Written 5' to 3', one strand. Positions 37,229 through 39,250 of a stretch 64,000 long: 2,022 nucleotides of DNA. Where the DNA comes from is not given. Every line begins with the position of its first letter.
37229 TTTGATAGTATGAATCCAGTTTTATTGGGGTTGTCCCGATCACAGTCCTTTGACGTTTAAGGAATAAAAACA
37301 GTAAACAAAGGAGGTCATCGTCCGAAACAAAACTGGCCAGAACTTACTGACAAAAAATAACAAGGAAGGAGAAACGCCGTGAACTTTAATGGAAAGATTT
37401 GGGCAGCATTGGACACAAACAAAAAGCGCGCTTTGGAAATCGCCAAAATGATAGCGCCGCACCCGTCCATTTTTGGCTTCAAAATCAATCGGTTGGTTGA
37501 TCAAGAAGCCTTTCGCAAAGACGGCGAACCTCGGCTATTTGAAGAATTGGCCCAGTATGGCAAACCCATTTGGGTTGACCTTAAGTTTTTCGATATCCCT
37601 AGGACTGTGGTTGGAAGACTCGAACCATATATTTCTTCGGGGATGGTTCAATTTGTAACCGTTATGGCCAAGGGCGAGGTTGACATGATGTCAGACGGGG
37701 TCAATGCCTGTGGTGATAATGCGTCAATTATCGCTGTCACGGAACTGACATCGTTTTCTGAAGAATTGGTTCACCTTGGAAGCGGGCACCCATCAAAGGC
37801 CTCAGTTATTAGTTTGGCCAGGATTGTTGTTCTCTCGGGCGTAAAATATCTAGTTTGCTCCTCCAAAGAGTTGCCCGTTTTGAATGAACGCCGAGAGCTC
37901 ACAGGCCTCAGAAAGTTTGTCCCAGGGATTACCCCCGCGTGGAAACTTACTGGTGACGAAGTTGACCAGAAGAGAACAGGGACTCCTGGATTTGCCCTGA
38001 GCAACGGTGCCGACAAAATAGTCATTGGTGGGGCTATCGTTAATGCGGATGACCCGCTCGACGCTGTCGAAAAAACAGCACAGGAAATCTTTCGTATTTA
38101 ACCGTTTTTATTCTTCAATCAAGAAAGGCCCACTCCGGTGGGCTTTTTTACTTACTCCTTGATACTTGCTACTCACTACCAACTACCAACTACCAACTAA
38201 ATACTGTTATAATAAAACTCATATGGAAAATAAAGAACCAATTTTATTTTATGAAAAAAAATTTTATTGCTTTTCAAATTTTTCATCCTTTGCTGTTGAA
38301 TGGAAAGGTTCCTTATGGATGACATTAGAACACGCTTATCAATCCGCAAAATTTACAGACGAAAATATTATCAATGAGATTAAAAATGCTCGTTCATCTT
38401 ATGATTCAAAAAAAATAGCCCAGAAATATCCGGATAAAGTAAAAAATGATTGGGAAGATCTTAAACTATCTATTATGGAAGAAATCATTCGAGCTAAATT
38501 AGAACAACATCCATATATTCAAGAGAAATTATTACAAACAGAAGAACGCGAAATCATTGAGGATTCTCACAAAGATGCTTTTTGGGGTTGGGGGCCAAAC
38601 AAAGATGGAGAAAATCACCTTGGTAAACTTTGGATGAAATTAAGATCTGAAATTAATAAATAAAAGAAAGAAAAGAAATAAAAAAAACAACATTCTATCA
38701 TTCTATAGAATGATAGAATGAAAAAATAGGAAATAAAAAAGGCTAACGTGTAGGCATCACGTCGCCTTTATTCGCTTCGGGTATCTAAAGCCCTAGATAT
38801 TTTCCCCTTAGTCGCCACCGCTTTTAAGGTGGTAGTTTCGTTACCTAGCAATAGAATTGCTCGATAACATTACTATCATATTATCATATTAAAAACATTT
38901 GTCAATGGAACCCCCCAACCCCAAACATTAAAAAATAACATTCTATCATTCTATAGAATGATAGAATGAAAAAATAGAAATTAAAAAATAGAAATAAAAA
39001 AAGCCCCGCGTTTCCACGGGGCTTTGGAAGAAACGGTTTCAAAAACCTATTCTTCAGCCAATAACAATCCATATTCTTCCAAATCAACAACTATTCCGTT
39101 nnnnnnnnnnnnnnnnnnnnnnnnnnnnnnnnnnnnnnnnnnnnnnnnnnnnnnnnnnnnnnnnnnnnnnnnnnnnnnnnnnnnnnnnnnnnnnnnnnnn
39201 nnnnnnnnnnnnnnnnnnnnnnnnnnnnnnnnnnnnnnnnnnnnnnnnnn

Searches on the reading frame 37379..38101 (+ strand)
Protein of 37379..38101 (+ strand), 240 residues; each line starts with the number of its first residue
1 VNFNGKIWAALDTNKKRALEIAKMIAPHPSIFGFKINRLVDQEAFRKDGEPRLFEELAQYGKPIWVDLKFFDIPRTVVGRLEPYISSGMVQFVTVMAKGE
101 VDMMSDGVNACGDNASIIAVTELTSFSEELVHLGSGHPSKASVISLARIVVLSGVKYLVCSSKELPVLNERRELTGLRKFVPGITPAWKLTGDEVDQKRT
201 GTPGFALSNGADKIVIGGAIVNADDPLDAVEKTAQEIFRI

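Call 8: search_protein_families(library=pfam, max_evalue=0.1, proteins=[window:37379-38101:+])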
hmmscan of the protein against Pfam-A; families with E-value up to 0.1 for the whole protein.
window:37379-38101:+ (240 aa): 1 family
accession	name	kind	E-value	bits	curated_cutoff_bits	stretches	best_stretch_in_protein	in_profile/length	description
PF00215.30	OMPdecase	-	5.1e-27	95.6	27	1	7-232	3-220/221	Orotidine 5'-phosphate decarboxylase / HUMPS family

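Call 36: find_encoding_contigs(protein=window:37379-38101:+, flank=10000, max_places=10)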
Protein window:37379-38101:+ (240 aa): 12 contigs read that carry it; 7 places shown.
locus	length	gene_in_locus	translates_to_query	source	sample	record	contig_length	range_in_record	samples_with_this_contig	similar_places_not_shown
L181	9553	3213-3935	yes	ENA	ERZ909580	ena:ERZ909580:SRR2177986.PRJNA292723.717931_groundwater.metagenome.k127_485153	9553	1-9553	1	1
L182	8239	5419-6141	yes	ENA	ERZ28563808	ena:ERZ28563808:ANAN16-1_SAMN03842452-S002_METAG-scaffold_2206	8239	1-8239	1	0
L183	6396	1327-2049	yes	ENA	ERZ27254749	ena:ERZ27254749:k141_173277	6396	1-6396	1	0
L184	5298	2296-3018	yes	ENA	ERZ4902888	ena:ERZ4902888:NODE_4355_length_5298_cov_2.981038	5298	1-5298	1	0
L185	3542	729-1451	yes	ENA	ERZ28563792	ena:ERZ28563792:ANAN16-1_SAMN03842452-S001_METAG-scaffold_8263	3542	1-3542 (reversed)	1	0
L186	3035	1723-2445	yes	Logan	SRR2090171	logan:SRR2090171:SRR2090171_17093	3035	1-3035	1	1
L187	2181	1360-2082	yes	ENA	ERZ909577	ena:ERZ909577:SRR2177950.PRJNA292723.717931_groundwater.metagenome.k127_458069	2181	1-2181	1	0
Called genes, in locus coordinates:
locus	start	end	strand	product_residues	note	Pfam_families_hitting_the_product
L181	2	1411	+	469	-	?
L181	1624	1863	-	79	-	-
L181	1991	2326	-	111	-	-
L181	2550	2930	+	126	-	-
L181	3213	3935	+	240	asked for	PF00215:OMPdecase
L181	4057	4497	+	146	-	PF08719:NADAR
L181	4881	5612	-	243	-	PF03118:RNA_pol_A_CTD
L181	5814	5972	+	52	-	PF04014:MazE_antitoxin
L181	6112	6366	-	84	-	-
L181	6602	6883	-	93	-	-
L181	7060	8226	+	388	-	-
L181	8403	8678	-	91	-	-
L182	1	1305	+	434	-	?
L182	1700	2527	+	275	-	-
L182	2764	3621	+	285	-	PF02355:SecD_SecF_C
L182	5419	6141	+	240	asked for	PF00215:OMPdecase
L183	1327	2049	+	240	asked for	PF00215:OMPdecase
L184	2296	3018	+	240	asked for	PF00215:OMPdecase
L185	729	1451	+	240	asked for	PF00215:OMPdecase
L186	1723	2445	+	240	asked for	PF00215:OMPdecase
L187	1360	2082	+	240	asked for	PF00215:OMPdecase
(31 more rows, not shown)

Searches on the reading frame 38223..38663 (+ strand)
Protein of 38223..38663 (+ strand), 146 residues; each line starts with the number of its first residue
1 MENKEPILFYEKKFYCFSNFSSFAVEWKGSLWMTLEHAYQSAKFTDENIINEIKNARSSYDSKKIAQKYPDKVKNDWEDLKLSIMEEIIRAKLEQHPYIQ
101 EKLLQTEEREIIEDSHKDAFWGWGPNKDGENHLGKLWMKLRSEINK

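Call 8: search_protein_families(library=pfam, max_evalue=0.1, proteins=[window:38223-38663:+])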
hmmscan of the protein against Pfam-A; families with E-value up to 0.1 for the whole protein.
window:38223-38663:+ (146 aa): 1 family
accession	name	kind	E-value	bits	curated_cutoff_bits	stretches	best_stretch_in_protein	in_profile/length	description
PF08719.17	NADAR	-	4.6e-31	108.7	35.1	1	9-144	2-162/163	NADAR domain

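Call 9: search_protein_families(library=padloc, max_evalue=0.1, proteins=[window:38223-38663:+])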
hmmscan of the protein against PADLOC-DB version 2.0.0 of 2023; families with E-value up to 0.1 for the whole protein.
window:38223-38663:+ (146 aa): 1 family
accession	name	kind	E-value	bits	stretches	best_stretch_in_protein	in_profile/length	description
PDLC04643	PDC-M42C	-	4.5e-08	31.5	1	33-132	32-134/158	-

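Call 10: search_protein_families(library=phrogs, max_evalue=0.01, proteins=[window:38223-38663:+])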
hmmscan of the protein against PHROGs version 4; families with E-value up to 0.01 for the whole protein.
window:38223-38663:+ (146 aa): 1 family
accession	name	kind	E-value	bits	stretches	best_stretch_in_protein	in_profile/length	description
phrog_1017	-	unknown function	8.5e-34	118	1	1-145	2-153/170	-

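Call 57: search_solved_structures(query=window:38223-38663:+, max_evalue=0.01)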
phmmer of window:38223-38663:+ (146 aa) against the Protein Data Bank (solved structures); distinct sequences matched with E-value up to 0.01: 2.
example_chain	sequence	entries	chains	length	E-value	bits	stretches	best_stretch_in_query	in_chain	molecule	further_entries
2b3w_A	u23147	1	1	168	1.7e-23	86.4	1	14-144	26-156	Hypothetical protein ybiA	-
8bau_A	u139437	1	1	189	0.00081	22.5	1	11-125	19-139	NADAR domain-containing protein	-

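Call 80: search_protein_families(library=ncbifam, max_evalue=0.01, proteins=[window:38223-38663:+])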
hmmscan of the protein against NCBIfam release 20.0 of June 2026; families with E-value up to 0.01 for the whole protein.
window:38223-38663:+ (146 aa): 2 families
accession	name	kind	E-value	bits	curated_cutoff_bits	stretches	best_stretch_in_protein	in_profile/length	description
TIGR02464.1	ribofla_fusion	equivalog_domain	3.3e-30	105.4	73.7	1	7-144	1-152/153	riboflavin biosynthesis intermediates N-glycosidase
NF053876.1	DS32_2_antiphage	equivalog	3.6e-23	81.6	240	1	12-145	16-156/181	NADAR family anti-phage protein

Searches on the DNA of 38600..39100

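Call 73: search_rna_families(source=window, start=38600, end=39100, threshold=evalue, max_evalue=10)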
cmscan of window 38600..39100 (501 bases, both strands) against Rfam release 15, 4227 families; matches with E-value up to 10: 25.
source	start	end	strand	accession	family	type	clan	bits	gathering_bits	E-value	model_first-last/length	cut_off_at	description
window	38936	39022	-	RF01456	VrrA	Gene; antisense;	-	26.5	50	0.021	1-140/140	no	Vibrio regulatory RNA of OmpA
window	38993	39077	-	RF01772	rnk_pseudo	Cis-reg; leader;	-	25.4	55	0.037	1-108/108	no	Pseudomonas rnk leader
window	38999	39045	-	RF01519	CC0196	Gene; sRNA;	-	22.2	35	0.0097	1-58/58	no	Caulobacter sRNA CC0196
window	38968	39066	-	RF01770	rimP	Cis-reg; leader;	-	21.6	47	0.39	1-102/102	no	Gammaprotebacteria rimP leader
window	38682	38775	-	RF01796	frnS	Gene; sRNA;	-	21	60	0.32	1-119/119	no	Fumarate/nitrate reductase regulator sRNA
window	38967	39054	+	RF01770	rimP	Cis-reg; leader;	-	20.5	47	0.65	1-102/102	no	Gammaprotebacteria rimP leader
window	38934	39050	-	RF00515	PyrR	Cis-reg;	-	20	54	2.4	1-115/115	no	PyrR binding site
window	38987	39053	-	RF00519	suhB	Gene; sRNA;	CL00108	19.2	41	0.15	1-77/77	no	Makes More Granules Regulator RNA (mmgR)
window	38997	39059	-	RF00079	OmrA-B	Gene; sRNA;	-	19.2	40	0.37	1-87/87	no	OmrA-B family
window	38939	38968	+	RF03634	mir-3524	Gene; miRNA;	-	18.6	99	0.32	19-66/84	no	mir-3524 microRNA precursor family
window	38939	38968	-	RF03634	mir-3524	Gene; miRNA;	-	18.6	99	0.32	19-66/84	no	mir-3524 microRNA precursor family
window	38975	39025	+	RF02844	RefA9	Gene; antisense;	-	17.9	49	3.8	1-64/64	no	Enterococcus sRNA A9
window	38986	39025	+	RF02084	STnc130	Gene; sRNA;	-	17.3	55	5.5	93-126/135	no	Enterobacteria sRNA STnc130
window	38897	38968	+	RF02799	CssrB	Gene; sRNA;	-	17.2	76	0.36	1-180/180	no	Chromosome-encoded Shigella sRNA B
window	38961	39023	-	RF01291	SNORD97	Gene; snRNA; snoRNA; CD-box;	-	17.2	45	2.2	35-96/142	no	Small nucleolar RNA SNORD97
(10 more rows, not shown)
